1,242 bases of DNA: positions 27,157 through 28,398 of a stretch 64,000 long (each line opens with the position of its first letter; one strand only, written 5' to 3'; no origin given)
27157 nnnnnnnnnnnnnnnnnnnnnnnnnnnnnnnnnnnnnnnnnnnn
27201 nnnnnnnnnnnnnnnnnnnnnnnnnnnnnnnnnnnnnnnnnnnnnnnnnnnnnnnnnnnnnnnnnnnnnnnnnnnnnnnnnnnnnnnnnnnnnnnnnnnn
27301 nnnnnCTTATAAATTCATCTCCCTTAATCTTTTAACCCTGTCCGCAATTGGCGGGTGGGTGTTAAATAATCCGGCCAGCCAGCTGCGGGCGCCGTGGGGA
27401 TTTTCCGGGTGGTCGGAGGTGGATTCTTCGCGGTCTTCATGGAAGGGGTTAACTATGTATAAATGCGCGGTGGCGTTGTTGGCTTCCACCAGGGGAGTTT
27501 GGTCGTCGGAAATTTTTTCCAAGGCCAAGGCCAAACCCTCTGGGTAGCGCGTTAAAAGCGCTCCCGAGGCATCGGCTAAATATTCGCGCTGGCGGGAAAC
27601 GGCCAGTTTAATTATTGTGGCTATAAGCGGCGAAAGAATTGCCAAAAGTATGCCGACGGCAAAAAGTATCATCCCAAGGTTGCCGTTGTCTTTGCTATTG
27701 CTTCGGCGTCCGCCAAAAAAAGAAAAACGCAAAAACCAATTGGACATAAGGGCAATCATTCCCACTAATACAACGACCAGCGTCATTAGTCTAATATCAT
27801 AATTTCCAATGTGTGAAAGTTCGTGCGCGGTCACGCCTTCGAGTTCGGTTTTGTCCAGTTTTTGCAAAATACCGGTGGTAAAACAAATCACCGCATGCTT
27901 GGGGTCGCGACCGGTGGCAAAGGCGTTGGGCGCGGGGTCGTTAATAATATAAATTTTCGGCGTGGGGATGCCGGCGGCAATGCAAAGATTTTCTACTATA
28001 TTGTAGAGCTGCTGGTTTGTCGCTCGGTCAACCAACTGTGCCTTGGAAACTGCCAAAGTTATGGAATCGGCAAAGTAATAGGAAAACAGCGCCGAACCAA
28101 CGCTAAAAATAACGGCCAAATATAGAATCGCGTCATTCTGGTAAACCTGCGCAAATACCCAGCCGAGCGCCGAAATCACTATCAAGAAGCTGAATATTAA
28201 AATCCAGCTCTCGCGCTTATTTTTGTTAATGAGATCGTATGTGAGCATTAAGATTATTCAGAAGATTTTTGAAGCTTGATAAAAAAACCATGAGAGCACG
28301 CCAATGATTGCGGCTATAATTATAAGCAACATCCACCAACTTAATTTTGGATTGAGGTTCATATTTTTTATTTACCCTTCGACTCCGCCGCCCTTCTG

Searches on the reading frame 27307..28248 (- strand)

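Call 86: search_protein_families(library=pfam, proteins=[window:27307-28248:-], max_evalue=0.01)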
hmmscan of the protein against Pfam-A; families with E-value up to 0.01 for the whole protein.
window:27307-28248:- (313 aa): 4 families
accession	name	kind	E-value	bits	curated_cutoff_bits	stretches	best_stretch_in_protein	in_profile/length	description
PF01435.24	Peptidase_M48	-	3.8e-31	108.8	20.3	1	76-311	2-185/186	Peptidase family M48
PF05569.17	Peptidase_M56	-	1.3e-05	25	31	1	31-161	89-218/296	BlaR1 peptidase M56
PF07690.21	MFS_1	-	0.0011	18.4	33.4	1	6-93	261-346/347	Major Facilitator Superfamily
PF18958.6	DUF5700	-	0.0027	17.6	25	1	94-153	92-147/283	Putative zinc dependent peptidase (DUF5700)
